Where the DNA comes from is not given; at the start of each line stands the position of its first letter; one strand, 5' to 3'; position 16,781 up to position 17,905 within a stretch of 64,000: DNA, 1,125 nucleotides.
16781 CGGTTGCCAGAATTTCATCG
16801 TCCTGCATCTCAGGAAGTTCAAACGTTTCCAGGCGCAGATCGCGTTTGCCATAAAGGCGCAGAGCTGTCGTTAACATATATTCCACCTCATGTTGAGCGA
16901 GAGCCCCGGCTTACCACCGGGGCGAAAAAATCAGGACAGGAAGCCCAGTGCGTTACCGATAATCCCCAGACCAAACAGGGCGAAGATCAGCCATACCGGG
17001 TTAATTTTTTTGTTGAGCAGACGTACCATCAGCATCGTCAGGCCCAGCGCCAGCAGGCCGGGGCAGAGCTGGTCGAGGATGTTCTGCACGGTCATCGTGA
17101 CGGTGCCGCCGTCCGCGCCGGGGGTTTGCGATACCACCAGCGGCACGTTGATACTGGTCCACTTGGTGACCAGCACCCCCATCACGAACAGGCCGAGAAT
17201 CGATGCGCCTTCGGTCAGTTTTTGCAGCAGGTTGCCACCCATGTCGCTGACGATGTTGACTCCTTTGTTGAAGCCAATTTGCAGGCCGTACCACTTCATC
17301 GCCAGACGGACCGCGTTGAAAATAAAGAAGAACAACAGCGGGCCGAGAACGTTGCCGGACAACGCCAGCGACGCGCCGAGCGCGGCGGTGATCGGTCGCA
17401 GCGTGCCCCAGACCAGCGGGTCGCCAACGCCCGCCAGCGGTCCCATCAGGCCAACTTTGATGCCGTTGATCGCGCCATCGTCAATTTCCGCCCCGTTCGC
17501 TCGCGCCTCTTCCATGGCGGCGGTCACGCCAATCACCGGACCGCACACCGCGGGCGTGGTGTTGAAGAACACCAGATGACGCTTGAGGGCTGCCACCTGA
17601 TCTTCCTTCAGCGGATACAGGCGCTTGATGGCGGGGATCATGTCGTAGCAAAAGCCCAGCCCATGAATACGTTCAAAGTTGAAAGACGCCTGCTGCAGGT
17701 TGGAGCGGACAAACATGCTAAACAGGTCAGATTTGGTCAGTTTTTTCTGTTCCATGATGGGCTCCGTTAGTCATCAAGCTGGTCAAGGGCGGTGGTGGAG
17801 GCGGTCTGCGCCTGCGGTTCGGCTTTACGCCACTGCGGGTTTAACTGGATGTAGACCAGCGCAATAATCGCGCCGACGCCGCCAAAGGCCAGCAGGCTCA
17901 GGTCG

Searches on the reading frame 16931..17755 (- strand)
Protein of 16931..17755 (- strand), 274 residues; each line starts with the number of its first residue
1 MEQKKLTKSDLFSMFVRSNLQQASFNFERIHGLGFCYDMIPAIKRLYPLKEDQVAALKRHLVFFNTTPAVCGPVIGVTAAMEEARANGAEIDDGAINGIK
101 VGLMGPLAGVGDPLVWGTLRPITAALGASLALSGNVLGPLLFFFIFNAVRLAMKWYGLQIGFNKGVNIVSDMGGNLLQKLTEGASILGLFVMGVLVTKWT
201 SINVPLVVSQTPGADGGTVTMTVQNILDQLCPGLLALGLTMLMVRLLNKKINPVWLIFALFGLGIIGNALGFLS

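Call 35: find_encoding_contigs(protein=window:16931-17755:-, flank=10000, max_places=1)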
Protein window:16931-17755:- (274 aa): 24 contigs read that carry it; 1 place shown.
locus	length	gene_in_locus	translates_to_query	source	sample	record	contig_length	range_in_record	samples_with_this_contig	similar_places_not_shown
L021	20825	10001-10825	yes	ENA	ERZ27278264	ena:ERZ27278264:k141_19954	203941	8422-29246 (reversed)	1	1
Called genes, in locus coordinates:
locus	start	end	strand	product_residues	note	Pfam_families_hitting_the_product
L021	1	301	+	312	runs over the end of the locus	PF13593:SBF_like, PF01758:SBF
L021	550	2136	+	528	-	-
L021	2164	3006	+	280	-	-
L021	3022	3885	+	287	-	PF00702:Hydrolase (faint), PF08282:Hydrolase_3, PF05116:S6PP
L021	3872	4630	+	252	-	PF08220:HTH_DeoR, PF08279:HTH_11 (weak), PF00455:DeoRC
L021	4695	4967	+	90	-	PF11656:DUF3811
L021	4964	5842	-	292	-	PF01479:S4, PF00849:PseudoU_synth_2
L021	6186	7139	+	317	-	PF13384:HTH_23 (weak), PF13545:HTH_Crp_2 (weak), PF13936:HTH_38 (weak), PF04545:Sigma70_r4 (weak), PF08281:Sigma70_r4_2 (faint), PF12802:MarR_2 (weak), PF13518:HTH_28 (weak), PF04198:Sugar-bind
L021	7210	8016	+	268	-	PF00106:adh_short, PF08659:KR, PF13561:adh_short_C2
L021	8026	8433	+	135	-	PF03610:EIIA-man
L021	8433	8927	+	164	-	PF03830:PTSIIB_sorb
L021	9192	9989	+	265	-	PF03609:EII-Sor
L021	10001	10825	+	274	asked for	PF03613:EIID-AGA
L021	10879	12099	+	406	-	PF08240:ADH_N (weak), PF00107:ADH_zinc_N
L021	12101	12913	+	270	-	PF08501:Shikimate_dh_N, PF01488:Shikimate_DH (weak)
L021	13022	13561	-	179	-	-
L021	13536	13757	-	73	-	-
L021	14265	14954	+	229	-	PF03575:Peptidase_S51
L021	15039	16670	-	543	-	PF02690:Na_Pi_cotrans, PF01895:PhoU (faint)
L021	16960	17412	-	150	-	-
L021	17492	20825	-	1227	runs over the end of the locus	PF02574:S-methyl_trans, PF00809:Pterin_bind, PF02607:B12-binding_2, PF02310:B12-binding, PF02965:Met_synt_B12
